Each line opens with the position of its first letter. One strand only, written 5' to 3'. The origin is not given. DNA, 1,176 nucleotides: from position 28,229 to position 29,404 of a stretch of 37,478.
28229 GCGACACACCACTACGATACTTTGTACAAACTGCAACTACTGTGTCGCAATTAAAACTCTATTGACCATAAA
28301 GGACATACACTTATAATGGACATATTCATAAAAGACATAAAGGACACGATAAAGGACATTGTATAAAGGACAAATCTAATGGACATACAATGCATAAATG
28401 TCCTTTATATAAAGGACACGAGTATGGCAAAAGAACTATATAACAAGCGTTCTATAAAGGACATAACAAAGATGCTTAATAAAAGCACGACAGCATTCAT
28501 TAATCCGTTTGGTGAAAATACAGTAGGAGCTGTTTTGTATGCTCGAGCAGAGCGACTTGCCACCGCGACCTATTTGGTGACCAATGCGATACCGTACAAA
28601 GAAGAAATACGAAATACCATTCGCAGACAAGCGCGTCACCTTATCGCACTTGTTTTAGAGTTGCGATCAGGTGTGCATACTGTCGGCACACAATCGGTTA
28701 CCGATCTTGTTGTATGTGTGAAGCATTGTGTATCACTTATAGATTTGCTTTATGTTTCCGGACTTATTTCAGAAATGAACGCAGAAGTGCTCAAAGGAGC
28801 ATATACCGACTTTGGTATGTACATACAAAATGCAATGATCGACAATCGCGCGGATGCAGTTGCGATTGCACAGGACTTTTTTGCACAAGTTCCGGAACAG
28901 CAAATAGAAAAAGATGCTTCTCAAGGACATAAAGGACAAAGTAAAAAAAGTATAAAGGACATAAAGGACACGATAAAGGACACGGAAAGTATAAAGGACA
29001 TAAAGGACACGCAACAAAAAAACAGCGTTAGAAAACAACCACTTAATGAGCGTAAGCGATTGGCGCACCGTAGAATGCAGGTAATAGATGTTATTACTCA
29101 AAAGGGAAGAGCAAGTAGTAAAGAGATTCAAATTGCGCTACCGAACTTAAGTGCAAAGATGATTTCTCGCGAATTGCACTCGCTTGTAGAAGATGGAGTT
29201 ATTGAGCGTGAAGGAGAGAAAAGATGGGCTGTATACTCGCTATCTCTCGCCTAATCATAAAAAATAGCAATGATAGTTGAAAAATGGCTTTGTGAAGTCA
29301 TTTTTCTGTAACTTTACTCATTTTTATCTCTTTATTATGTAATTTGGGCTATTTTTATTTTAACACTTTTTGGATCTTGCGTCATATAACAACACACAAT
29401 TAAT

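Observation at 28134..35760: Locus-level hypothesis: a regulated cell-surface or host-interaction island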

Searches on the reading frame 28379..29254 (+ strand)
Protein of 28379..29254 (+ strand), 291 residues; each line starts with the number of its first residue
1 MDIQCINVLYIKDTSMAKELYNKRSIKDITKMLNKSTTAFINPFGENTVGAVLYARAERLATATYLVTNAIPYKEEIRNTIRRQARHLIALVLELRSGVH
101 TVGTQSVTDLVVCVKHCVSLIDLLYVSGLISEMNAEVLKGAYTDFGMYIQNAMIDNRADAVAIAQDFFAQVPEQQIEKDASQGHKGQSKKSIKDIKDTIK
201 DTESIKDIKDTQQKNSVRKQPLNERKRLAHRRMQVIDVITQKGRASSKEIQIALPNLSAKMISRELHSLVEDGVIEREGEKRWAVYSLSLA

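Call 4: search_protein_families(library=pfam, proteins=[window:28379-29254:+], max_evalue=0.01)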
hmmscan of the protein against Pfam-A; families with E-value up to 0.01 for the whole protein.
window:28379-29254:+ (291 aa): 1 family
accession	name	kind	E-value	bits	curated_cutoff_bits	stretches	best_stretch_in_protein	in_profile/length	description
PF01638.23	HxlR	-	5.4e-05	23.4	20.8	1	241-282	15-56/91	HxlR-like helix-turn-helix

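Call 5: search_protein_families(library=ncbifam, proteins=[window:28379-29254:+], max_evalue=0.01)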
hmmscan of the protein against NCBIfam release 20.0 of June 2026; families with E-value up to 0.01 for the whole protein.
window:28379-29254:+ (291 aa): 5 families
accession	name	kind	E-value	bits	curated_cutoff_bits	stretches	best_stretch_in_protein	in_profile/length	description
NF033788.1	HTH_metalloreg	subfamily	1.1e-05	25.1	55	1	231-289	12-69/77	metalloregulator ArsR/SmtB family transcription factor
TIGR01884.1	cas_HTH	subfamily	0.00013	21.4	60.2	1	228-282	140-192/202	CRISPR-associated CARF protein Csa3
TIGR01073.1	pcrA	equivalog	0.0045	15.4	911.2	1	164-264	624-719/725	DNA helicase PcrA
NF041397.1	TranRegGlpR_Halo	equivalog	0.0058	16.3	300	0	230-278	5-52/253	HTH-type transcriptional regulator GlpR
NF053606.1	Sta1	subfamily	0.0069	16.5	80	0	229-281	19-70/100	Sta1 family transcriptional regulator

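Call 14: find_homologous_proteins(query=window:28379-29254:+)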
Query window:28379-29254:+ (291 aa): 56 proteins with E <= 0.001 among 1508 candidates.
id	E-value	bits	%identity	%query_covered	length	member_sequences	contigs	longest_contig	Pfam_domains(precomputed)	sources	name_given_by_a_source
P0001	5.6e-172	588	100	95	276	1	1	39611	-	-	-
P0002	2.1e-64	236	50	86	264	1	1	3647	-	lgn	-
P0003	3.1e-62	229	45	92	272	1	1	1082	-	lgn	-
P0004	1.5e-61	227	48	86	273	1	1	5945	-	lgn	-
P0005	1.4e-56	210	46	85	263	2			-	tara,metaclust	tara:strand:+ start:3785 stop:4576 length:792 start_codon:yes stop_codon:yes gene_type:complete|meta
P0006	5.5e-49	185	38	94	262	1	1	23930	-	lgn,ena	-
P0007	3.2e-46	176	39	94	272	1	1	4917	-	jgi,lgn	-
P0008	2.2e-31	128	33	92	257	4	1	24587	-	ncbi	-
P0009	2.8e-29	121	33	92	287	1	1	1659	-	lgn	-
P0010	2.4e-28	118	32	91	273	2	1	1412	-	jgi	-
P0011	3.3e-28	117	33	93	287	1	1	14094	-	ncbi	-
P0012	8.5e-27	113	30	93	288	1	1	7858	-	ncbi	-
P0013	3.3e-26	111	33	88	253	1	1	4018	-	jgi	jgi:DNA-binding transcriptional ArsR family regulator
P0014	2.6e-25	108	32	85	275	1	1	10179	-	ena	-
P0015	4.0e-23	101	32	82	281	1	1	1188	-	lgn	-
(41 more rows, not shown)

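Call 15: find_encoding_contigs(protein=P0006, flank=10000, max_places=3)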
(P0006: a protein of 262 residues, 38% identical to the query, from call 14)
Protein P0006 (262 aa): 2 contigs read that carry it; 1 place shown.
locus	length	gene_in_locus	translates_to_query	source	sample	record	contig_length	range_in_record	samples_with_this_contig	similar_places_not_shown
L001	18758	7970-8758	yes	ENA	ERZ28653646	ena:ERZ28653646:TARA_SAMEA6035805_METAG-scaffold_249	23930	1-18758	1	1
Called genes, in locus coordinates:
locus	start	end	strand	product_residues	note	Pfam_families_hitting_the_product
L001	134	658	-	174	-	-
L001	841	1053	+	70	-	PF01084:Ribosomal_S18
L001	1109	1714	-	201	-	PF08207:EFP_N, PF09285:Elong-fact-P_C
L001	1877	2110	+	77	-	PF14076:DUF4258 (weak)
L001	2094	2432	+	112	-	PF10049:DUF2283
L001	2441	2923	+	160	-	-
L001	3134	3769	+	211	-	-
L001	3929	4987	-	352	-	PF00154:RecA_N, PF08423:Rad51, PF06745:ATPase (weak), PF13481:AAA_25 (faint), PF27531:MT3502_N (weak), PF21096:RecA_C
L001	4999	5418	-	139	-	PF09136:Glucodextran_B (weak)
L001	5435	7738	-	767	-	PF17854:FtsK_alpha, PF01580:FtsK_SpoIIIE, PF09397:FtsK_gamma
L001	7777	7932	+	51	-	-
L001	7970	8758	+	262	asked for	-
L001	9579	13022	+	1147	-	-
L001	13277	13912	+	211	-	-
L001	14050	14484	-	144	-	PF01371:Trp_repressor (faint), PF13384:HTH_23 (weak)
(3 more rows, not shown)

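Call 16: find_encoding_contigs(protein=P0008, flank=10000, max_places=3)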
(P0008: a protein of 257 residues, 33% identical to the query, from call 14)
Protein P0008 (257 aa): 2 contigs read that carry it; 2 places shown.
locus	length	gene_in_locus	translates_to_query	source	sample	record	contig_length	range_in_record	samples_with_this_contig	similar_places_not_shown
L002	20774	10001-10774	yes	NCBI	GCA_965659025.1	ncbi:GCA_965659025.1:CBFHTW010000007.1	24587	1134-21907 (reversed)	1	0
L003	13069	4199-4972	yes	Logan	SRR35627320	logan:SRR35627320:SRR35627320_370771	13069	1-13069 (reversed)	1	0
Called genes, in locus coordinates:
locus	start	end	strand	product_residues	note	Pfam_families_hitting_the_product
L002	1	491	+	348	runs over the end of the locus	PF01594:AI-2E_transport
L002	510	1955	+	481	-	PF00133:tRNA-synt_1, PF01406:tRNA-synt_1e (weak), PF09334:tRNA-synt_1g, PF00133:tRNA-synt_1, PF01406:tRNA-synt_1e (weak), PF19303:Anticodon_3 (faint)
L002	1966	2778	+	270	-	PF01026:TatD_DNase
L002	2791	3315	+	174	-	PF01250:Ribosomal_S6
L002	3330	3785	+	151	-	PF00436:SSB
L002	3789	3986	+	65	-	PF01084:Ribosomal_S18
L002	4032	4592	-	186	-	PF08207:EFP_N, PF01132:EFP (faint), PF09285:Elong-fact-P_C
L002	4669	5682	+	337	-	PF00274:Glycolytic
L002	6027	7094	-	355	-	PF00154:RecA_N, PF08423:Rad51, PF06745:ATPase (weak), PF27531:MT3502_N (weak), PF21096:RecA_C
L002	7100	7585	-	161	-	PF09136:Glucodextran_B (weak)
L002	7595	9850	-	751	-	PF17854:FtsK_alpha, PF01580:FtsK_SpoIIIE, PF09397:FtsK_gamma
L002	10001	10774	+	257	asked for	-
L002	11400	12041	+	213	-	PF01471:PG_binding_1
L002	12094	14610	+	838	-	-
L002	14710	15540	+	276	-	PF23914:TPR_CcmH_CycH (faint), PF13428:TPR_14 (faint), PF14559:TPR_19 (faint), PF13431:TPR_17 (faint), PF07719:TPR_2 (faint), PF13432:TPR_16 (faint), PF13181:TPR_8 (faint)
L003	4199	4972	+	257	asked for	-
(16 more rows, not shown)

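Call 23: find_related_loci(query=A2, collection=genome_contigs, flank=8000)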
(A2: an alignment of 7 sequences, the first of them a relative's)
Query A2 (276 aa) in genome_contigs; peptide patterns used: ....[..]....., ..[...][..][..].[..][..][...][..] (x = any residue, [..] = any of these).
73 stretches matched a pattern; 7 encode a relative of the query (tblastn E <= 1e-3); 7 distinct loci.
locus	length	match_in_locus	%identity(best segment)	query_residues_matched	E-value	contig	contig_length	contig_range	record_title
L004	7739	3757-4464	46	26-273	7e-68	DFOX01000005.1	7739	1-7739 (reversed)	MAG TPA_asm: Patescibacteria group bacterium UBA3530 UBA3530_contig_72129, whole genome shotgun sequence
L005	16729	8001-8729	39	26-273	2e-53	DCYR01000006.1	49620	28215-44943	MAG TPA_asm: Patescibacteria group bacterium UBA2105 UBA2105_contig_2756, whole genome shotgun sequence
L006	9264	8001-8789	35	2-274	3e-52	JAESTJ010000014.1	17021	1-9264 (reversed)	MAG: Candidatus Paceibacterota bacterium isolate NORP311 CoAssembly_581964, whole genome shotgun sequence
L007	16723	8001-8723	35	26-273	2e-50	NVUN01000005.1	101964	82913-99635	MAG: Candidatus Kaiserbacteria bacterium isolate NORP88 Contig_source1383C_586, whole genome shotgun sequence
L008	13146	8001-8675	37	26-273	3e-49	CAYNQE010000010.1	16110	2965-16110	MAG TPA_asm: uncultured Candidatus Saccharibacteria bacterium isolate binchicken_co46_209 genome assembly, contig: NODE_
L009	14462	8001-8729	39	26-274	4e-47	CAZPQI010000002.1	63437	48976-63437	MAG TPA_asm: uncultured Candidatus Saccharibacteria bacterium isolate SRP215229_co1_140 genome assembly, contig: NODE_23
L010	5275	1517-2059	23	38-271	5e-7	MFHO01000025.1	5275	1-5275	MAG: Candidatus Giovannonibacteria bacterium RIFCSPHIGHO2_02_FULL_45_13 rifcsphigho2_02_scaffold_41079, whole genome sho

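Call 31: find_related_loci(query=A4, collection=metagenome_contigs, flank=6000)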
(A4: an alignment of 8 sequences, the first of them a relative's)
Query A4 (281 aa) in metagenome_contigs; peptide patterns used: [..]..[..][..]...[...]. (x = any residue, [..] = any of these).
600 stretches matched a pattern (row limit reached: there are more); 533 encode a relative of the query (tblastn E <= 1e-3); the best 80 are kept; 80 distinct loci.
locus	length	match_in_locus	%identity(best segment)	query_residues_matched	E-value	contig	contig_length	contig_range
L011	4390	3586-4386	55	14-280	2e-91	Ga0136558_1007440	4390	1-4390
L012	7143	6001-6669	41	20-278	2e-55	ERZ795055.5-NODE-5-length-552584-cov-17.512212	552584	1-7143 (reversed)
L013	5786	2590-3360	39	1-276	5e-54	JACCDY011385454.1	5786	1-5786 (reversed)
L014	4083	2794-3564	39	1-276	9e-54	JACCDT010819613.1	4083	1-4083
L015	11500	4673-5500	40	19-278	4e-48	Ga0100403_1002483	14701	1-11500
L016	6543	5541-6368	37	25-280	6e-46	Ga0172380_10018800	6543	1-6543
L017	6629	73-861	31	8-278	8e-46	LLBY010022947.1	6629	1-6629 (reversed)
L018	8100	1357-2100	35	14-276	5e-45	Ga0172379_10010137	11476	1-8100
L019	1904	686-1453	38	24-279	7e-45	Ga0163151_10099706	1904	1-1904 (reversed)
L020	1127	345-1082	35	4-276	2e-46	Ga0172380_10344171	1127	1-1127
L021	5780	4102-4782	37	24-278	2e-43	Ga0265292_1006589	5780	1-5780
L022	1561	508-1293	33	17-279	5e-44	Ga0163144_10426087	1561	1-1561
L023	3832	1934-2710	31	7-276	6e-43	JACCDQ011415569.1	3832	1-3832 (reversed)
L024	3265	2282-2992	34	27-280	3e-42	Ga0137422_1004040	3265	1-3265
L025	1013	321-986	34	24-280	9e-45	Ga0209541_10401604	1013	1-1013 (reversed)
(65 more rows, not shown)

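Call 48: search_solved_structures(query=A1, max_evalue=1)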
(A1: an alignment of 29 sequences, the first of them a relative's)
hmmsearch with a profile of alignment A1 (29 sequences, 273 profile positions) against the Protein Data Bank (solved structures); distinct sequences matched with E-value up to 1: 4.
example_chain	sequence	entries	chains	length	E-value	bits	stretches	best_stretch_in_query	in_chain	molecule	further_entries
1p6r_A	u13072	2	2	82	0.011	18.7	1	215-260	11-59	Penicillinase repressor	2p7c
3df8_A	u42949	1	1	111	0.077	15.8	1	215-260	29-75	possible HxlR family transcriptional factor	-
9k7x_A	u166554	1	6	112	0.41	13.4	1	95-150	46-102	C3-Ca1-DN*3-20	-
5hs7_A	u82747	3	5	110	0.57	13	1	218-260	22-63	HTH-type transcriptional regulator YodB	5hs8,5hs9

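Call 53: predict_structure(alignment_id=A1)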
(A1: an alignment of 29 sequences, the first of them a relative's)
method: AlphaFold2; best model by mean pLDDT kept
length: 276 residues; sequences in the alignment: 29
mean_pLDDT: 79.7   pTM: 0.47
mean pLDDT of the five models: 79.7, 78.9, 78.8, 77.7, 76.6
residues with pLDDT >= 90: 154; 70-90: 33; 50-70: 32; < 50: 57
segments of 3 or more residues with pLDDT < 50: 1-5, 20-23, 144-148, 156-190, 197-199
pLDDT, mean of each block of 10 residues (from residue 1): 50 58 66 91 97 97 98 95 82 95 98 98 97 90 51 51 43 43 44 50 78 95 97 97 96 96 92 87
secondary structure, 60 per line:
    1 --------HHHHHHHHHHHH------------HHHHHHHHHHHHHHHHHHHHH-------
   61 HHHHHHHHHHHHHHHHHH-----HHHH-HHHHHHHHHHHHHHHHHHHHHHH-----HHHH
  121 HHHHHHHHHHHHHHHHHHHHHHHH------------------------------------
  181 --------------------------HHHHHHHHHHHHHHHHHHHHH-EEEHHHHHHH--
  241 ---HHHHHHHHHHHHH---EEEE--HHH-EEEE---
elements in order: H9-20 H33-53 H61-78 H84-87 H89-111 H117-144 H207-227 E229-231 H232-238 H244-256 E260-263 E270-273

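Call 56: fold_search(model_id=the predicted structure, library=pdb)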
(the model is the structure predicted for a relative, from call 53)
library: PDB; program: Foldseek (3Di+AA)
matches with E <= 10: 915; with E <= 0.001: 0
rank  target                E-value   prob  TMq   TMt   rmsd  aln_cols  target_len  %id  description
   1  2gsc_B                5.5e-03  1.00  0.35  0.79   2.0       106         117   10  Crystal Structure of the Conserved Hypothetical Cytosolic Protein Xcc0516 from Xanthomonas campestris (released 2006-10-03)
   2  4kmf_A                1.1e-02  1.00  0.21  0.89   1.1        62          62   21  Crystal structure of Zalpha domain from Carassius auratus PKZ in complex with Z-DNA (released 2013-07-03)
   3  2gsc_A                1.2e-02  1.00  0.35  0.82   1.9       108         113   11  Crystal Structure of the Conserved Hypothetical Cytosolic Protein Xcc0516 from Xanthomonas campestris (released 2006-10-03)
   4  5hs7_A                1.2e-02  1.00  0.20  0.52   4.2        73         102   25  Reduced form of the transcriptional regulator YodB from B. subtilis (released 2016-08-17)
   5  1okr_B                1.7e-02  1.00  0.21  0.45   2.2        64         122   25  Three-dimensional structure of S.aureus methicillin-resistance regulating transcriptional repressor MecI. (released 2003-10-09)
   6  1sd7_A                1.9e-02  1.00  0.20  0.46   2.3        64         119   25  Crystal Structure of a SeMet derivative of MecI at 2.65 A (released 2004-02-24)
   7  2gsc_E                1.9e-02  1.00  0.32  0.75   2.6       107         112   11  Crystal Structure of the Conserved Hypothetical Cytosolic Protein Xcc0516 from Xanthomonas campestris (released 2006-10-03)
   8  1sd6_A                2.3e-02  1.00  0.20  0.45   2.3        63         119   25  Crystal Structure of Native MecI at 2.65 A (released 2004-02-24)
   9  6o8k                  2.4e-02  1.00  0.18  0.50   6.8        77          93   21  Crystal Structure of apo and reduced Sulfide-responsive transcriptional repressor (SqrR) from Rhodobacter capsulatus. (released 2020-04-01)
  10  2gsc_C                2.7e-02  1.00  0.34  0.83   1.8       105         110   10  Crystal Structure of the Conserved Hypothetical Cytosolic Protein Xcc0516 from Xanthomonas campestris (released 2006-10-03)
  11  5hs8                  2.7e-02  1.00  0.21  0.53   5.4        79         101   20  Crystal structure of the diamide-treated YodB from B. subtilis (released 2016-08-17)
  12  2d45_D                2.7e-02  1.00  0.20  0.45   2.7        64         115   26  Crystal structure of the MecI-mecA repressor-operator complex (released 2005-10-25)
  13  5j6x_B                3.0e-02  1.00  0.21  0.87   1.6        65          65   25  Crystal structure of the apo-Zalpha of Zebrafish PKZ (released 2016-09-07)
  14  2gsc_D                3.2e-02  1.00  0.35  0.80   2.0       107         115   11  Crystal Structure of the Conserved Hypothetical Cytosolic Protein Xcc0516 from Xanthomonas campestris (released 2006-10-03)
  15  5hs9_B                3.2e-02  1.00  0.20  0.56   3.3        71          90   22  Crystal structure of the quinone-bound YodB from B. subtilis (released 2016-08-17)
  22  1okr_A                3.5e-02  1.00  0.20  0.45   2.2        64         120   25  Three-dimensional structure of S.aureus methicillin-resistance regulating transcriptional repressor MecI. (released 2003-10-09)
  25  5hs7_B                3.7e-02  1.00  0.21  0.54   4.0        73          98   25  Reduced form of the transcriptional regulator YodB from B. subtilis (released 2016-08-17)
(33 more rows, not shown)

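Call 95: search_protein_families(library=pfam, proteins=[window:28424-29254:+], max_evalue=5)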
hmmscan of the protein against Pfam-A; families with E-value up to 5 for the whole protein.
window:28424-29254:+ (276 aa): 4 families
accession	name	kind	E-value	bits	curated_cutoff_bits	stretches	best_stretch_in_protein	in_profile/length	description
PF01638.23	HxlR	-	5e-05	23.5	20.8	1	226-267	15-56/91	HxlR-like helix-turn-helix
PF08100.18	Dimerisation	-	0.018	15.3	25.6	1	218-273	28-83/93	O-methyltransferase dimerisation domain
PF25212.1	HVO_A0114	-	0.023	14.9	27.6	1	210-267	17-73/84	HVO_A0114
PF03623.18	Focal_AT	-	0.18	12.2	23.3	1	171-226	72-127/133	Focal adhesion targeting region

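Call 96: search_protein_families(library=phrogs, proteins=[window:28424-29254:+], max_evalue=0.01)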
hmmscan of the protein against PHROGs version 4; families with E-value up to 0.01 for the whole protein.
window:28424-29254:+ (276 aa): 8 families
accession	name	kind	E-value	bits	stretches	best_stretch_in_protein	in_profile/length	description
phrog_12156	-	DNA, RNA and nucleotide metabolism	2e-05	24.5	1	195-272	403-479/485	DNA helicase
phrog_1687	-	transcription regulation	0.00014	22.9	1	209-269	60-122/162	MarR family transcrition regulator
phrog_3206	-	DNA, RNA and nucleotide metabolism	0.00073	20.1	1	38-128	18-111/154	Avd protein of DGR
phrog_5978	-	unknown function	0.0016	18.6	1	190-271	275-353/364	-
phrog_11214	-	unknown function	0.0026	18.7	1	211-267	47-102/123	-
phrog_1368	-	transcription regulation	0.003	18.3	1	231-270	29-67/101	transcriptional regulator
phrog_11195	-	unknown function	0.005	17.3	0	228-269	36-77/122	-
phrog_19053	-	unknown function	0.0067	17.1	0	192-272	138-215/246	-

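Call 100: search_protein_representatives(alignment_id=A1)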
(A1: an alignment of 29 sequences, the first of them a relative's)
Query: 29 sequences, 273 profile positions. Proteins with E-value up to 0.001 (for the whole library): 5340; up to 1e-10: 3962; up to 1e-30: 2347. The best 150 are listed.
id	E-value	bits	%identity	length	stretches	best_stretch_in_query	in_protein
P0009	5.8e-86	304.9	-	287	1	1-272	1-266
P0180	7.8e-81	288.1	-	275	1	4-272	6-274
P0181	4.5e-75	269.1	-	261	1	1-272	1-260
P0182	1.2e-73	264.5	-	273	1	2-272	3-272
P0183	2.7e-72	260.0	-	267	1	6-271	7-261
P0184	3.4e-70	253.2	-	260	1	1-272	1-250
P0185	5.1e-70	252.6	-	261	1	1-272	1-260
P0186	2.8e-69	250.1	-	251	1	26-272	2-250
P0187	3.2e-69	250.0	-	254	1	1-271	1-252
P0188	4.1e-69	249.6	-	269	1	1-271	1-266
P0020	1.5e-68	247.7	-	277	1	21-272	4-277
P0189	3.0e-68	246.8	-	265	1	22-272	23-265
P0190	4.5e-68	246.2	-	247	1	1-272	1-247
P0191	9.4e-68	245.2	-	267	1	1-271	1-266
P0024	1.6e-67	244.4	-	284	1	1-272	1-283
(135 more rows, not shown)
